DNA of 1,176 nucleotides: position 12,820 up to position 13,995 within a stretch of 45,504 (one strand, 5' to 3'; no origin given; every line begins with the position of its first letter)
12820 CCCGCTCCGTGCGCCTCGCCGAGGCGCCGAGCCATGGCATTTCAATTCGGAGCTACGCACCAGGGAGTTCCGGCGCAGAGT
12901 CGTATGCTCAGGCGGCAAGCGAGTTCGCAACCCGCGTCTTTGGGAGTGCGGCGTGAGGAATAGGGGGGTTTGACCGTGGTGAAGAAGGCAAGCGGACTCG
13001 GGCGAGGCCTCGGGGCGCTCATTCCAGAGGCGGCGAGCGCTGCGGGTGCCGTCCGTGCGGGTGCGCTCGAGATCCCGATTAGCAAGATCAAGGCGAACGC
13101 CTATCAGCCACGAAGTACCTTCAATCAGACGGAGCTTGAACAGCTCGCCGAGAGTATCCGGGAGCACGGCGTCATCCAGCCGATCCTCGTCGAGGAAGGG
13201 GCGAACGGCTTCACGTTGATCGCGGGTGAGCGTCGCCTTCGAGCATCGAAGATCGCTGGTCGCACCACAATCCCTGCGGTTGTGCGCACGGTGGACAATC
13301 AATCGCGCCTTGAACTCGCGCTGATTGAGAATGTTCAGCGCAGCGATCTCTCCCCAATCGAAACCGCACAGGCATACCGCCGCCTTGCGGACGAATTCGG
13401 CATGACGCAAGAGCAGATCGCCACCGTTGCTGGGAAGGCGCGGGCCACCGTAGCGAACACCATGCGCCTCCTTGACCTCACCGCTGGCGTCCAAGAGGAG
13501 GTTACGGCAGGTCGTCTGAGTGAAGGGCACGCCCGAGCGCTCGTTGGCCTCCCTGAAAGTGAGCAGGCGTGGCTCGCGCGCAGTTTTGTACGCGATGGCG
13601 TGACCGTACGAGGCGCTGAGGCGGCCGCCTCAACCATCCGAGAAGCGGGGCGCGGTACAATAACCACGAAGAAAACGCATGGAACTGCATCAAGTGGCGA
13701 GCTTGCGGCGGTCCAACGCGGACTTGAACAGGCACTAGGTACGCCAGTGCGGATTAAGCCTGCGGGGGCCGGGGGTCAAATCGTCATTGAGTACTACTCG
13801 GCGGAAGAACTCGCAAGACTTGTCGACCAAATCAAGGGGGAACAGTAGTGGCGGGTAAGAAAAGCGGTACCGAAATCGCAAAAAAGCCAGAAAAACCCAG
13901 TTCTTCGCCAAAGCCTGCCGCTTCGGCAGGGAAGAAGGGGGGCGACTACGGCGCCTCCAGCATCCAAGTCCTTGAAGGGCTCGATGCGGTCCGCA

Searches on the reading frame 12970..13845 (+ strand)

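Call 36: search_protein_families(library=pfam, proteins=[window:12970-13845:+], max_evalue=0.0001)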
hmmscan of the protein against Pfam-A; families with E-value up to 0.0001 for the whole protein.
window:12970-13845:+ (292 aa): 4 families
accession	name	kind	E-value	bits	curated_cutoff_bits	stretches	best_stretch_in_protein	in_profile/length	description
PF17762.8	HTH_ParB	-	3.4e-32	111.1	22.6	1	126-223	2-100/102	ParB HTH domain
PF02195.25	ParB_N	-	3.3e-30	104.4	26.3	1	34-123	5-95/95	ParB N-terminal domain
PF23552.2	ParB_C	-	3.3e-09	36.5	23.8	1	244-289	4-50/50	ParB dimerisation domain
PF20432.4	Xre-like-HTH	-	1.3e-05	25.8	25.8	0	133-166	12-44/63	Antitoxin Xre-like helix-turn-helix domain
